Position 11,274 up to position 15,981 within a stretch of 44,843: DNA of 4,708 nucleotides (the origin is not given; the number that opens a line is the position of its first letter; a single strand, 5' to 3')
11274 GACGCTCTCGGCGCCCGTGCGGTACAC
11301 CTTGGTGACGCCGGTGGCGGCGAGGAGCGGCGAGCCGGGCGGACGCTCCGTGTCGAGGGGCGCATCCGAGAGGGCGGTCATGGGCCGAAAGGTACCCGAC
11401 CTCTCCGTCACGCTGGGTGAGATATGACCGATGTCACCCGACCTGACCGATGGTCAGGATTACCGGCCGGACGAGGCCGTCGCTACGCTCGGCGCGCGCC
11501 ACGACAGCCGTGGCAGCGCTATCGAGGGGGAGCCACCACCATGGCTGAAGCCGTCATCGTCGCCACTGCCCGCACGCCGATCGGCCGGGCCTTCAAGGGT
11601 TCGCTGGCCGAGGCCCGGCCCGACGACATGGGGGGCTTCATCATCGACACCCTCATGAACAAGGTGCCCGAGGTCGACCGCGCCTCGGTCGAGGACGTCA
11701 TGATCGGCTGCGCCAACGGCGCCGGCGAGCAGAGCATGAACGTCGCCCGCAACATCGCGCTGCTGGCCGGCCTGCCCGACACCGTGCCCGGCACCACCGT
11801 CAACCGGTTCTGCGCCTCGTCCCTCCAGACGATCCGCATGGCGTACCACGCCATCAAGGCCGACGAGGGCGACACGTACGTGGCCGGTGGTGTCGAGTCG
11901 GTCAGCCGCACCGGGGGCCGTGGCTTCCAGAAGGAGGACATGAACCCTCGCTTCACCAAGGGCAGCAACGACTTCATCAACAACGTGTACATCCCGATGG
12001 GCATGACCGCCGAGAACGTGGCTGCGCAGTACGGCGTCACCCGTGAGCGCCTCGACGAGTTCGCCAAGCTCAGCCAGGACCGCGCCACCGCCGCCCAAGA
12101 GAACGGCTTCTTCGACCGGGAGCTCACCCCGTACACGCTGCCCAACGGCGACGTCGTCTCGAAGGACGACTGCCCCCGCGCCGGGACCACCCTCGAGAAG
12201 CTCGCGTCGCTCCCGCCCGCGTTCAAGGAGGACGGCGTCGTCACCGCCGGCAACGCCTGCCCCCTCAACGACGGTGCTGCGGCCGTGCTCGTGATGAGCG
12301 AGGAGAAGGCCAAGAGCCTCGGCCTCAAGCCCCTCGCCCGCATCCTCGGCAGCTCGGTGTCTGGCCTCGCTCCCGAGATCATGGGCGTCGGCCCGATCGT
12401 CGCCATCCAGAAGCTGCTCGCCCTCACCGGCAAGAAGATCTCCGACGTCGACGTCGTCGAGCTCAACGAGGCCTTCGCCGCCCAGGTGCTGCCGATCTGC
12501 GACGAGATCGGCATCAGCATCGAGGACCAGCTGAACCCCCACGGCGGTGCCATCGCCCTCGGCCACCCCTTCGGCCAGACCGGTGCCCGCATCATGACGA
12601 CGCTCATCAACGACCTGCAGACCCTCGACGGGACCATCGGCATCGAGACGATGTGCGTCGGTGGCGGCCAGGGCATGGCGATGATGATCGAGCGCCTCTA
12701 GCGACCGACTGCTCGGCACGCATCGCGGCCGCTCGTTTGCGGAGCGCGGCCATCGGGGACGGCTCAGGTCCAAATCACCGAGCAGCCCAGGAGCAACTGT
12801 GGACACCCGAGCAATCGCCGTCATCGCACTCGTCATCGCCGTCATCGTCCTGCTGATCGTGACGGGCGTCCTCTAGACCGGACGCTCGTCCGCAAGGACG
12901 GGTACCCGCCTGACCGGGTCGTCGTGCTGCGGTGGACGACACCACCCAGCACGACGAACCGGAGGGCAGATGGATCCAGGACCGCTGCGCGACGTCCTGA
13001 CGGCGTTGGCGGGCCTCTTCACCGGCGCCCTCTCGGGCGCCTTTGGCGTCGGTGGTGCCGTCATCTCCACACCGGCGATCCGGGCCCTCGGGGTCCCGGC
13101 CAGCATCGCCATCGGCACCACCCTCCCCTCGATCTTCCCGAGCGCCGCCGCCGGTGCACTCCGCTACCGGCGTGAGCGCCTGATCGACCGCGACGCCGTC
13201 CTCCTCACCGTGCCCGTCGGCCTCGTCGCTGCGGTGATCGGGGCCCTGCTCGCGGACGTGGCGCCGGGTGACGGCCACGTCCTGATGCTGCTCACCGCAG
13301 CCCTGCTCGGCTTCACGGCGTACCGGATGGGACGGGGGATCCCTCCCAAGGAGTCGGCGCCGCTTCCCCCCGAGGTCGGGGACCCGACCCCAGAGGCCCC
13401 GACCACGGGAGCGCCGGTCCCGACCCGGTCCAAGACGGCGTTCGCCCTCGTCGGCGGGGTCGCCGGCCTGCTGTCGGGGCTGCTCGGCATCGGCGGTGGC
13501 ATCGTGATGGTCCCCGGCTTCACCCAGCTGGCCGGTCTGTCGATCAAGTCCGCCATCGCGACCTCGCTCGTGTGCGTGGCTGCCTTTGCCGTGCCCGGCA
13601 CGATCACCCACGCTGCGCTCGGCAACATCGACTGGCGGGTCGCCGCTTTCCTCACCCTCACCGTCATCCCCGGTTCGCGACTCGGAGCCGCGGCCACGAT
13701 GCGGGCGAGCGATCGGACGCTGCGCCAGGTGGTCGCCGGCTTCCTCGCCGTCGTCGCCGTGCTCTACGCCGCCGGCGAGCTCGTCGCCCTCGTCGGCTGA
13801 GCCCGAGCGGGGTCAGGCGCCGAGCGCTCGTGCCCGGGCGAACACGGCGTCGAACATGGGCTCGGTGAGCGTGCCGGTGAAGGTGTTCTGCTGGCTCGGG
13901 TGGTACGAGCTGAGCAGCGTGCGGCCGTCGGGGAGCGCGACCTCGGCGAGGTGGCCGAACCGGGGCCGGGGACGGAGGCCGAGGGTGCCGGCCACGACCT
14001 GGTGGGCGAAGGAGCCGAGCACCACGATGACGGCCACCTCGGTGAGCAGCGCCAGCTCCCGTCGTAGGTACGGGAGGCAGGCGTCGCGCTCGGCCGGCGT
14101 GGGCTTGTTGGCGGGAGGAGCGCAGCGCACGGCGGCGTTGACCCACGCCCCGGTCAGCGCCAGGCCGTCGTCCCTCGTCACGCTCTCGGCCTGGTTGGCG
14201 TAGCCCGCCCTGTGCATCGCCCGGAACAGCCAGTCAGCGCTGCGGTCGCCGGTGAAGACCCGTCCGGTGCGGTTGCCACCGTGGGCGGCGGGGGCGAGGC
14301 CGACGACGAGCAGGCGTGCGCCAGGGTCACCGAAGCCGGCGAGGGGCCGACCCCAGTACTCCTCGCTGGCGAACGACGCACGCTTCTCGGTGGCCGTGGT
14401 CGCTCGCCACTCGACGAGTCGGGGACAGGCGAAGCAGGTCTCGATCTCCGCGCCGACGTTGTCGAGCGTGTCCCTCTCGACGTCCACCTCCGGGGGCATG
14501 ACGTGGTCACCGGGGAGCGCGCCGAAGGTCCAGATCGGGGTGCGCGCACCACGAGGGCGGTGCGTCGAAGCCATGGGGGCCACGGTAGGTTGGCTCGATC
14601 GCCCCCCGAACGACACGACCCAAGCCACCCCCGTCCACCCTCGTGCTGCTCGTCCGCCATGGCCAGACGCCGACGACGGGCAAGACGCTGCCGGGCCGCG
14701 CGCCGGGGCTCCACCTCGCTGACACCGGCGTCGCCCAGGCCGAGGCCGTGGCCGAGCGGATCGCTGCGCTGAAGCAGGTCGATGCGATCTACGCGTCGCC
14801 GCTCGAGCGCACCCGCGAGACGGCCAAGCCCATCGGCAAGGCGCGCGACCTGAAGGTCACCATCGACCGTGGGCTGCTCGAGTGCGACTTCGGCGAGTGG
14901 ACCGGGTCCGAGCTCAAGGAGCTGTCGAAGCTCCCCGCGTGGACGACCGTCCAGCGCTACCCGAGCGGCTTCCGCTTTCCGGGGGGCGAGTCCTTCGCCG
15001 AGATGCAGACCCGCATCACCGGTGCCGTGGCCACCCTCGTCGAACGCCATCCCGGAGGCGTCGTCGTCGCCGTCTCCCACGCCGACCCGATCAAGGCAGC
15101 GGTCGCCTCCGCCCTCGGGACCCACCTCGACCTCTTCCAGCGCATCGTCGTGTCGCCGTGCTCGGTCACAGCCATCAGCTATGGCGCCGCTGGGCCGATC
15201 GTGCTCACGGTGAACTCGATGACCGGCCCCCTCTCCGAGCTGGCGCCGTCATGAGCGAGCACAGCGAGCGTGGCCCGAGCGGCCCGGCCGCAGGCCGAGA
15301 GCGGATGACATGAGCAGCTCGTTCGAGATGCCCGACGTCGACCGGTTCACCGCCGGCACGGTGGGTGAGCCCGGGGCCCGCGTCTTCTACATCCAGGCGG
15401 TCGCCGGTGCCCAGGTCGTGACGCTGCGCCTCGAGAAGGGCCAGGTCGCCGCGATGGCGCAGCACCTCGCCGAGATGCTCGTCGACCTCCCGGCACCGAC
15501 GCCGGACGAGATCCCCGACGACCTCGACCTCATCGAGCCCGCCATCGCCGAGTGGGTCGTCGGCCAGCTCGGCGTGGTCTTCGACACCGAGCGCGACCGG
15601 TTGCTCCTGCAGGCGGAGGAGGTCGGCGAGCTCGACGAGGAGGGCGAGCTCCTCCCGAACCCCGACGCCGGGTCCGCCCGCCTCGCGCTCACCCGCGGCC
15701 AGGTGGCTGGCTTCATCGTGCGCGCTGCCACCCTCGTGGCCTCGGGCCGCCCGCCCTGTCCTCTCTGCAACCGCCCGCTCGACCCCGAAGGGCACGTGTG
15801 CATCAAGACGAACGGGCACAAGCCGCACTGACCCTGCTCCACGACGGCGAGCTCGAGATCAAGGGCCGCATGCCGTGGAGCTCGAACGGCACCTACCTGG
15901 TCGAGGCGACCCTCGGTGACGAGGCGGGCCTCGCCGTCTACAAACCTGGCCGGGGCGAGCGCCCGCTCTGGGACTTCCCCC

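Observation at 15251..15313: MIRU-like 63-nt intercistronic mini-ORF element present in two unrelated operons (copy A)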

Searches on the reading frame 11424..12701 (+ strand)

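Call 62: search_protein_families(library=pfam, proteins=[window:11424-12701:+])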
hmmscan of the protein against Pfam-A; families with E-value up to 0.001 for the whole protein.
window:11424-12701:+ (425 aa): 3 families
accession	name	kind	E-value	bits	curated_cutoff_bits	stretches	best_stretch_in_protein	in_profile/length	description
PF00108.29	Thiolase_N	-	8.2e-69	232.3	26.4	1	44-294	2-260/260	Thiolase, N-terminal domain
PF02803.24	Thiolase_C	-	1.4e-41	141.4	27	1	301-424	1-123/123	Thiolase, C-terminal domain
PF00109.32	ketoacyl-synt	-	0.00015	21.9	20.8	1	122-171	166-216/252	Beta-ketoacyl synthase, N-terminal domain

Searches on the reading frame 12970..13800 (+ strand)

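Call 62: search_protein_families(library=pfam, proteins=[window:12970-13800:+])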
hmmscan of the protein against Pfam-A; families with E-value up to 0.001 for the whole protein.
window:12970-13800:+ (276 aa): 1 family
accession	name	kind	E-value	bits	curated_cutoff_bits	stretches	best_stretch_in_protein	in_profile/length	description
PF01925.25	TauE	-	7.5e-49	167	32.6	1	12-264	2-235/237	Sulfite exporter TauE/SafE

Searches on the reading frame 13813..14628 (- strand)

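Call 62: search_protein_families(library=pfam, proteins=[window:13813-14628:-])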
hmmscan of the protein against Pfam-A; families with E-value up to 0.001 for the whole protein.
window:13813-14628:- (271 aa): 1 family
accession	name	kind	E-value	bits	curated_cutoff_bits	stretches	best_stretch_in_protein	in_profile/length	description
PF03167.25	UDG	-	1.1e-24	87.6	24.3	1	98-264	2-138/141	Uracil DNA glycosylase superfamily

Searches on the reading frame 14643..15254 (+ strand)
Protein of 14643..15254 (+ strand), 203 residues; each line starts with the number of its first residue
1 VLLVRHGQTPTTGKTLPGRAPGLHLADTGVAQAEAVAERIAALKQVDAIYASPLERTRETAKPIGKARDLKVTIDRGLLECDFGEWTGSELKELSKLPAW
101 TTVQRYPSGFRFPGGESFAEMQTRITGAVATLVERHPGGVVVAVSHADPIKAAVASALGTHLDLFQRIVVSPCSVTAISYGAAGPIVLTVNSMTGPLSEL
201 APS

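Call 62: search_protein_families(library=pfam, proteins=[window:14643-15254:+])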
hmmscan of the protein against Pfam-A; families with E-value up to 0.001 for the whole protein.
window:14643-15254:+ (203 aa): 1 family
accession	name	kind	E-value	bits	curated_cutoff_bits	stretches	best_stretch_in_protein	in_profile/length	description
PF00300.27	His_Phos_1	-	8.2e-50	169.6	21.7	1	2-191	2-192/194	Histidine phosphatase superfamily (branch 1)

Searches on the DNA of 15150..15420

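Call 16: search_rna_families(source=window, start=15150, end=15420, threshold=evalue, max_evalue=10)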
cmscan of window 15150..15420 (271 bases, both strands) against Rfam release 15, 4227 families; matches with E-value up to 10: 1.
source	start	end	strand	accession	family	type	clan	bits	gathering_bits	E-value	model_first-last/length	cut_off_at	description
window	15191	15240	+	RF01127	sR42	Gene; snRNA; snoRNA; CD-box;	-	11.6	38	1.8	1-63/63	no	Small nucleolar RNA sR42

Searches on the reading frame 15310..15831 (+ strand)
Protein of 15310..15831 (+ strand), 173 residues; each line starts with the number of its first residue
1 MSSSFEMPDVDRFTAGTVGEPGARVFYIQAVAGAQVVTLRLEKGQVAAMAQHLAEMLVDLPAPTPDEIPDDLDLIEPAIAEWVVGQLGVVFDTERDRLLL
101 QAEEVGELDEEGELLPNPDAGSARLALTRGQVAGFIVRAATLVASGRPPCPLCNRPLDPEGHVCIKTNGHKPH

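Call 6: find_encoding_contigs(protein=window:15310-15831:+, flank=10000, max_places=6)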
Protein window:15310-15831:+ (173 aa): no gene with exactly this product is on record in the collection.

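Call 33: find_homologous_proteins(query=window:15310-15831:+, max_evalue=1e-30)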
Query window:15310-15831:+ (173 aa): 1311 proteins with E <= 1e-30 among 2213 candidates; the best 120 are listed.
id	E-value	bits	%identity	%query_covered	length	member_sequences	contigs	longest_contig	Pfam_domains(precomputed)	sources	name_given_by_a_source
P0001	2.1e-109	381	100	100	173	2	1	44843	PF11290.14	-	-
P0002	7.6e-92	324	82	100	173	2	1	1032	PF11290.14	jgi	jgi:uncharacterized repeat protein (TIGR03847 family)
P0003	4.4e-91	322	83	100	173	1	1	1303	PF11290.14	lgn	-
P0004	1.1e-90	320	82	100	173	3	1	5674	PF11290.14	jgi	jgi:uncharacterized repeat protein (TIGR03847 family)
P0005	2.5e-90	319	80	100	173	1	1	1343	PF11290.14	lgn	-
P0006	2.7e-88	312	78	100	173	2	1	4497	PF11290.14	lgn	-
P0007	3.1e-88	312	79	100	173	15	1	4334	PF11290.14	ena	-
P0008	8.9e-88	311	79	100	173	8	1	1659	PF11290.14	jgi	jgi:uncharacterized repeat protein (TIGR03847 family)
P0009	1.6e-87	310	79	100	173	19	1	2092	PF11290.14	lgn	-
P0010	1.4e-86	307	77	100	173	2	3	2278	PF11290.14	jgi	jgi:uncharacterized repeat protein (TIGR03847 family)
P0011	1.4e-85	304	79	100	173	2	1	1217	PF11290.14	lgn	-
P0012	6.4e-84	298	73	100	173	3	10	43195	PF11290.14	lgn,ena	-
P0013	2.8e-80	286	72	99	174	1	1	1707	PF11290.14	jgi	jgi:uncharacterized repeat protein (TIGR03847 family)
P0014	1.6e-78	281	71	100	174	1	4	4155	PF11290.14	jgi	jgi:uncharacterized repeat protein (TIGR03847 family)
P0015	1.6e-75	271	69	99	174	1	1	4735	PF11290.14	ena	-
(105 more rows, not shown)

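Call 34: find_encoding_contigs(protein=P0004, flank=1500, max_places=2)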
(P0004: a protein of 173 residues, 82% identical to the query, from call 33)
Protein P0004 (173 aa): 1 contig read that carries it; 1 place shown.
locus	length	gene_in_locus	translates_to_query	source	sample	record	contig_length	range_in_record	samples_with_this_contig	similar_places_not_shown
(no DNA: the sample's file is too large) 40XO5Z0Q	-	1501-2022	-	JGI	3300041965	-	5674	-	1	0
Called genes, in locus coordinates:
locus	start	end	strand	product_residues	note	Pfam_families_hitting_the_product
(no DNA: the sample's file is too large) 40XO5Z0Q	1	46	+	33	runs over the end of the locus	-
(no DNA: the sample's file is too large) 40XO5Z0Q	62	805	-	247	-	PF03167:UDG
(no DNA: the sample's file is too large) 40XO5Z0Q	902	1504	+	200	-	PF00300:His_Phos_1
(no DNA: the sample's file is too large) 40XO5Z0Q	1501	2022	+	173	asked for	PF11290:DUF3090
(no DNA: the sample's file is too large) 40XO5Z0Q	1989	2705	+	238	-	-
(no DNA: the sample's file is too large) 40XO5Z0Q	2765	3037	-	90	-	PF01475:FUR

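Call 35: find_encoding_contigs(protein=P0006, flank=1500, max_places=2)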
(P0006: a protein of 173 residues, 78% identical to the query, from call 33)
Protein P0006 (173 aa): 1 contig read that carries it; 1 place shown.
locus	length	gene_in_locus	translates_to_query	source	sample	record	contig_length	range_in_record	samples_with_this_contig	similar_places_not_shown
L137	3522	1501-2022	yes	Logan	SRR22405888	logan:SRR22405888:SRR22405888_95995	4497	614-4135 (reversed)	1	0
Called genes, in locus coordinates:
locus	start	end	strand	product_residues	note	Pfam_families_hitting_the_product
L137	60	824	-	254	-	PF03167:UDG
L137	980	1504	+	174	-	PF00300:His_Phos_1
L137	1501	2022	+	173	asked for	PF11290:DUF3090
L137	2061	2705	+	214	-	-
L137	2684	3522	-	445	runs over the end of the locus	PF01565:FAD_binding_4, PF04030:ALO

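Call 36: find_encoding_contigs(protein=P0007, flank=1500, max_places=2)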
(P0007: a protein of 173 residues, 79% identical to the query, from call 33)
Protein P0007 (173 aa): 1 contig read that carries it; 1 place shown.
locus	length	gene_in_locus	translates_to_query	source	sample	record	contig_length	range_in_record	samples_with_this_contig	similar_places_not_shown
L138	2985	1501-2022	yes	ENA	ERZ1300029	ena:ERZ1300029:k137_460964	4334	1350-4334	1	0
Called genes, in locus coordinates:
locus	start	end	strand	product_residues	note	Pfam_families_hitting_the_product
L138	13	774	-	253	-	PF03167:UDG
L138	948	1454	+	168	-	PF00300:His_Phos_1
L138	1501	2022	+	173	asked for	PF11290:DUF3090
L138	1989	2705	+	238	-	-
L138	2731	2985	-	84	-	?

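Call 37: find_encoding_contigs(protein=P0012, flank=1500, max_places=4)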
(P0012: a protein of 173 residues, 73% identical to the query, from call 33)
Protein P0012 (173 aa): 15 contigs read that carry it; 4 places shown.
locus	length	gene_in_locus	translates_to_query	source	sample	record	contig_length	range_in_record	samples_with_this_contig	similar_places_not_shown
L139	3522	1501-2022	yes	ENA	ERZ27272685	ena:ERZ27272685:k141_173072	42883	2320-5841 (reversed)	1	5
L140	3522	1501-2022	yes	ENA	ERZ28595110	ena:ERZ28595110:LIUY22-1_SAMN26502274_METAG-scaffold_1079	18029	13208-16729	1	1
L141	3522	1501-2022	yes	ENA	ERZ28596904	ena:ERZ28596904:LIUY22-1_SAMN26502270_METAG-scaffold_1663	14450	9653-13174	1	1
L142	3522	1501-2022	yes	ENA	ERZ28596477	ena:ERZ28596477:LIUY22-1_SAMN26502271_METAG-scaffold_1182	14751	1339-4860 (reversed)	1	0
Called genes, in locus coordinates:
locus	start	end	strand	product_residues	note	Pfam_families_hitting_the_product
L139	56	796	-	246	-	PF03167:UDG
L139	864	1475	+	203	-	PF00300:His_Phos_1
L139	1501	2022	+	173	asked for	PF11290:DUF3090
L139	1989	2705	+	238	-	-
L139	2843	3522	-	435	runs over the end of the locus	PF01565:FAD_binding_4, PF04030:ALO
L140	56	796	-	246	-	PF03167:UDG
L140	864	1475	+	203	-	PF00300:His_Phos_1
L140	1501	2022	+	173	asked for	PF11290:DUF3090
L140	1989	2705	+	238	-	-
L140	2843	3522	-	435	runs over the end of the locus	PF01565:FAD_binding_4, PF04030:ALO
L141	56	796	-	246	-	PF03167:UDG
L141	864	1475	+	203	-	PF00300:His_Phos_1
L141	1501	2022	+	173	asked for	PF11290:DUF3090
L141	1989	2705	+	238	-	-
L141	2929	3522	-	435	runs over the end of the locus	PF01565:FAD_binding_4, PF04030:ALO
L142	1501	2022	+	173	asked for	PF11290:DUF3090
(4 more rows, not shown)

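Call 62: search_protein_families(library=pfam, proteins=[window:15310-15831:+])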
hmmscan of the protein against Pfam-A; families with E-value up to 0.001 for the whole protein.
window:15310-15831:+ (173 aa): 1 family
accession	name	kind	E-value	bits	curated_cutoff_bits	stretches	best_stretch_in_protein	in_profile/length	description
PF11290.13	DUF3090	-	3.1e-42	144.8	27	1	7-164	3-170/170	Protein of unknown function (DUF3090)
